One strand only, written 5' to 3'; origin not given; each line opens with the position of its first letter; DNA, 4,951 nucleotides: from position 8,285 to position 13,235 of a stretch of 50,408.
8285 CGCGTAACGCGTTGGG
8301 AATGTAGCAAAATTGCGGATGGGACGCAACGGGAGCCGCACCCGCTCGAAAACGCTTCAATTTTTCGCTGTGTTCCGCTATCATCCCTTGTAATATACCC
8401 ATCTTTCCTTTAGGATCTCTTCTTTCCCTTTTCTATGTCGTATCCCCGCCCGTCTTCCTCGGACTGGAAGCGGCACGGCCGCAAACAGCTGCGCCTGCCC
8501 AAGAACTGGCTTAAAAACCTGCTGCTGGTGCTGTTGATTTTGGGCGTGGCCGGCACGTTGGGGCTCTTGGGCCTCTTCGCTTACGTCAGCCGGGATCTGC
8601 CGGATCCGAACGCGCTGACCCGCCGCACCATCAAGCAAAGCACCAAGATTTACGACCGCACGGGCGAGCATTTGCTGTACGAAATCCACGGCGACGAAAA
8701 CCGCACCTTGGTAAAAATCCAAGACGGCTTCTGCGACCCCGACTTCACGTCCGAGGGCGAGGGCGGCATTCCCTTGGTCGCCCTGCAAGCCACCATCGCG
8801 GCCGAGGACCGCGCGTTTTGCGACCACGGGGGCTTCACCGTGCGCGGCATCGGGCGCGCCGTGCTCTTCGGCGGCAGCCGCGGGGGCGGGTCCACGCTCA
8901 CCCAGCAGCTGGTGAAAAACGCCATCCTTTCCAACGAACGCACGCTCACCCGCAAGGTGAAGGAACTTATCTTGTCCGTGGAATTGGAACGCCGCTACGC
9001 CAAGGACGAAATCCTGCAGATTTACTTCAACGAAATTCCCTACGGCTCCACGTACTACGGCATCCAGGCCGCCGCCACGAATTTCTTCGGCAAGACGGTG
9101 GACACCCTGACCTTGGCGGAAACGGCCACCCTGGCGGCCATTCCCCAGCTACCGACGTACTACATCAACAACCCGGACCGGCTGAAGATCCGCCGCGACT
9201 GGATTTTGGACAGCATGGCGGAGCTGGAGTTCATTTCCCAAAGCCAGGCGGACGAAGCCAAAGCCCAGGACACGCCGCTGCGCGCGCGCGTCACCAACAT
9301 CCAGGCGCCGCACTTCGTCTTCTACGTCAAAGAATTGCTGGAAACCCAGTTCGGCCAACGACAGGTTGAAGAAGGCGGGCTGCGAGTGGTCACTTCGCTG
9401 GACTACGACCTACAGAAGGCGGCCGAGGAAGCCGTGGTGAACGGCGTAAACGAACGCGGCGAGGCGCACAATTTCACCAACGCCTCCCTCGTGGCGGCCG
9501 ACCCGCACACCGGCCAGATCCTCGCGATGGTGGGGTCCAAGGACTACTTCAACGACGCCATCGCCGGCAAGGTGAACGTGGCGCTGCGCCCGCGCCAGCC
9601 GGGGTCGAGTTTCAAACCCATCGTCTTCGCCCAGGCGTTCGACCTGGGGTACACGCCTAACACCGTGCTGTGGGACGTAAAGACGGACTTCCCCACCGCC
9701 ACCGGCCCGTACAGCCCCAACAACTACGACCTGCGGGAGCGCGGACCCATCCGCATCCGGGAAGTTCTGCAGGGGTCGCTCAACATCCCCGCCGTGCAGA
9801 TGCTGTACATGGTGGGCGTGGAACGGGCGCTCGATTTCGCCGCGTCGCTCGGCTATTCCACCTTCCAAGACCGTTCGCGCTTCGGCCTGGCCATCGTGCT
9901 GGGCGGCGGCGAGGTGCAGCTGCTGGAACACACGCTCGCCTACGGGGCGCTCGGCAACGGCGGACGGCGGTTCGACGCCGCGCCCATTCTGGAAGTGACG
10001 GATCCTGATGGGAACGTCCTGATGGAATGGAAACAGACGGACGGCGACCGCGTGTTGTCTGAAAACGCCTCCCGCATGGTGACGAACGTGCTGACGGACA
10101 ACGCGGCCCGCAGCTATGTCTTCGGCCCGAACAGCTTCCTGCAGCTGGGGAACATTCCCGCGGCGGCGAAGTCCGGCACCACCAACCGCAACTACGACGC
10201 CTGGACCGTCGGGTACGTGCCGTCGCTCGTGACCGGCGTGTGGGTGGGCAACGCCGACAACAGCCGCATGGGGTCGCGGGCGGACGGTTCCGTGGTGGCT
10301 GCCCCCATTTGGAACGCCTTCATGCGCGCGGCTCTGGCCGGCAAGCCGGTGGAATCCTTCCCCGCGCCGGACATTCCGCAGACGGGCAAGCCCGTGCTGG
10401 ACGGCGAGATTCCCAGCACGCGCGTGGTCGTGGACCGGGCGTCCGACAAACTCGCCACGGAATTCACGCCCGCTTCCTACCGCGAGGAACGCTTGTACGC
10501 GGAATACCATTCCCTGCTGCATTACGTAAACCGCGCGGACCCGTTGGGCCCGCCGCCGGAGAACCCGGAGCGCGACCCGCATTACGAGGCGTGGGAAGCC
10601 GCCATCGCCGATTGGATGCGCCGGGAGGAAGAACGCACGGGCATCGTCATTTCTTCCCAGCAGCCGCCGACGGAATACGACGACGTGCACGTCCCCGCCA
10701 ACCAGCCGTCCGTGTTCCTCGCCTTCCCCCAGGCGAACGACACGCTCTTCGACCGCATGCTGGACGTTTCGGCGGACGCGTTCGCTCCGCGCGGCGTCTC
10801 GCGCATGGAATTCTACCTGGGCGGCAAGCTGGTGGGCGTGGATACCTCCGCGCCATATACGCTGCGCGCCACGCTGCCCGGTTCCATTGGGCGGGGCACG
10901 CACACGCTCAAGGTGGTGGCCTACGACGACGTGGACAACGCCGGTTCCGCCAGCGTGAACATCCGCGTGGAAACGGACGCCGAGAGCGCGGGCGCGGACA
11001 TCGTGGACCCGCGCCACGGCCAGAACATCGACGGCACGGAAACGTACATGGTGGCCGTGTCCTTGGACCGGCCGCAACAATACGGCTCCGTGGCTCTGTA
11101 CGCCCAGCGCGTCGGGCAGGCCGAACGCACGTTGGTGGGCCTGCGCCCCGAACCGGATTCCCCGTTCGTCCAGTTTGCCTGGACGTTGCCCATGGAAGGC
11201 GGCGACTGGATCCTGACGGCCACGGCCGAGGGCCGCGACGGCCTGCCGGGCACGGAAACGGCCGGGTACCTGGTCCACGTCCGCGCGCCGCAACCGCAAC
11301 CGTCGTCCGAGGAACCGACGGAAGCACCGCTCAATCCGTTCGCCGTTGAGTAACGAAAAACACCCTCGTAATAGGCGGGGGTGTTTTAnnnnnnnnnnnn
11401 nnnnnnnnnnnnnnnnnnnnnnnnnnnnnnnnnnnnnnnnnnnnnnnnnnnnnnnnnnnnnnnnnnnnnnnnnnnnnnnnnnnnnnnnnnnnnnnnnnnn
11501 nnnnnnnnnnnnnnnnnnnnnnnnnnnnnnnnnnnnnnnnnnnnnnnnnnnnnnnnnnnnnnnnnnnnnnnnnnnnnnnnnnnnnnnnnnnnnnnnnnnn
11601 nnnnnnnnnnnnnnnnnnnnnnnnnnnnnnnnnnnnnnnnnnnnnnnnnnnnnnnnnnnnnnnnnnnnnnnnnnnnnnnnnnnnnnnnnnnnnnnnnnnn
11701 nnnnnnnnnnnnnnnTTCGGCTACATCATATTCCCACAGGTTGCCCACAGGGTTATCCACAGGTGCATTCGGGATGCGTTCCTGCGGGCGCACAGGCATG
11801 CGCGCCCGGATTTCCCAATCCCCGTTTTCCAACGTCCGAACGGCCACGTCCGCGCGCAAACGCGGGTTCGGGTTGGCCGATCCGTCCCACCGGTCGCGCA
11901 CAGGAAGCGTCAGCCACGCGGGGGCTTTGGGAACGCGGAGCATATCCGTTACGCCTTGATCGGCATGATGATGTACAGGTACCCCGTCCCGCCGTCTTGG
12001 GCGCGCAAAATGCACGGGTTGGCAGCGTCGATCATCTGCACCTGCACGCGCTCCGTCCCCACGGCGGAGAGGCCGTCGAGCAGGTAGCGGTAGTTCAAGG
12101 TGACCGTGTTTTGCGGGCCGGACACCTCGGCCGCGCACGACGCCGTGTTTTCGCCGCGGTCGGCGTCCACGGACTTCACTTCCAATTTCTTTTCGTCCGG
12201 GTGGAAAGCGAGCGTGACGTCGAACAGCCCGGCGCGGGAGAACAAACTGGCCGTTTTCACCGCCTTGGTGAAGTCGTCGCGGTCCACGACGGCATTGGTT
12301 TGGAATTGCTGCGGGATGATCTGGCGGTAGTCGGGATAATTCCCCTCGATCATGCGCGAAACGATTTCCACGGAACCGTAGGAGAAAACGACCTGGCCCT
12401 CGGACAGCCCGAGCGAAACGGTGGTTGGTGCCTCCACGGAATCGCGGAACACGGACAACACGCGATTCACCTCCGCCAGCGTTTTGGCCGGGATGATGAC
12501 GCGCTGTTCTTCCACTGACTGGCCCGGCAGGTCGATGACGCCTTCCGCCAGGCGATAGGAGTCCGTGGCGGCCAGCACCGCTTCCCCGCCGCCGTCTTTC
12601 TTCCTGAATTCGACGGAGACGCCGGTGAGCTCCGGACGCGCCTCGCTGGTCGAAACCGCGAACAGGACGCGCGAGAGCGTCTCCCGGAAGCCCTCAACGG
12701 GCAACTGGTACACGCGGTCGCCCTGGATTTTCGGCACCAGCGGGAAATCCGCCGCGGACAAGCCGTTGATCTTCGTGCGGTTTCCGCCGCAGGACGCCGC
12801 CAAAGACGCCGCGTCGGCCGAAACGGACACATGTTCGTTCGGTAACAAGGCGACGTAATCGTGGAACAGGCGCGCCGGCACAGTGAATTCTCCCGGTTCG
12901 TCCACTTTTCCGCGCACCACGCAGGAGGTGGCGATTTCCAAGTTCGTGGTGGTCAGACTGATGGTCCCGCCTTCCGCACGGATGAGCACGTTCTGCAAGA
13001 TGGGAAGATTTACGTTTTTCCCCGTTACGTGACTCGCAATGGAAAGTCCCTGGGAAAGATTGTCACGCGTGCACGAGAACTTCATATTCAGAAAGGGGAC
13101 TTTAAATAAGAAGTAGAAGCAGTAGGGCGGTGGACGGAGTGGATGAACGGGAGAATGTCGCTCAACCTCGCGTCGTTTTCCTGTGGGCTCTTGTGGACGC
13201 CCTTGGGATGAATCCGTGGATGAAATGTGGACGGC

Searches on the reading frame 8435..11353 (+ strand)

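Call 26: search_protein_families(library=pfam, proteins=[window:8435-11353:+])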
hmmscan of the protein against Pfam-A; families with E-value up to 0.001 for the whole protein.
window:8435-11353:+ (972 aa): 3 families
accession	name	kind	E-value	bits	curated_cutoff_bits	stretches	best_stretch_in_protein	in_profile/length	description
PF00912.28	Transgly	-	1e-49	168.8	27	1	112-261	22-177/178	Transglycosylase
PF00905.27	Transpeptidase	-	8e-19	68.4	22.1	1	351-630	2-298/299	Penicillin binding protein transpeptidase domain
PF17957.7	Big_7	-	2.5e-12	47.7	24.1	1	758-827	1-70/70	Bacterial Ig domain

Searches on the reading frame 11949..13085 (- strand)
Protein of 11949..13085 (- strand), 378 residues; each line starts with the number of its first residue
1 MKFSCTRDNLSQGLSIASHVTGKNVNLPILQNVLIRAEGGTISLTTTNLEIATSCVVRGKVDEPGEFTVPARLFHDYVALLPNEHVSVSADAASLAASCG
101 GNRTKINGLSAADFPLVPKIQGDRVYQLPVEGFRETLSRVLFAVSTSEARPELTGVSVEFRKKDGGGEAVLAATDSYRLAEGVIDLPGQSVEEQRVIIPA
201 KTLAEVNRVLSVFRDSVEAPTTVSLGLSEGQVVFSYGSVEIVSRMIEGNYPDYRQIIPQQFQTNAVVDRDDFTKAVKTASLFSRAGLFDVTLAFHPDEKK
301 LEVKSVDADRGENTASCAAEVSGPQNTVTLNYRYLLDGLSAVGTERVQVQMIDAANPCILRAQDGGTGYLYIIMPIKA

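Call 26: search_protein_families(library=pfam, proteins=[window:11949-13085:-])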
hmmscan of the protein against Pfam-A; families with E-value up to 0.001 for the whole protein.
window:11949-13085:- (378 aa): 3 families
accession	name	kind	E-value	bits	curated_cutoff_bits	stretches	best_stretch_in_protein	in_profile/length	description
PF02767.21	DNA_pol3_beta_2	-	2.9e-25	89.2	27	1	127-252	1-116/116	DNA polymerase III beta subunit, central domain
PF00712.24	DNA_pol3_beta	-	9.7e-24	84.3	24.4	1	1-118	1-120/120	DNA polymerase III beta subunit, N-terminal domain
PF02768.20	DNA_pol3_beta_3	-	3.9e-19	69.1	27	1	254-376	1-120/121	DNA polymerase III beta subunit, C-terminal domain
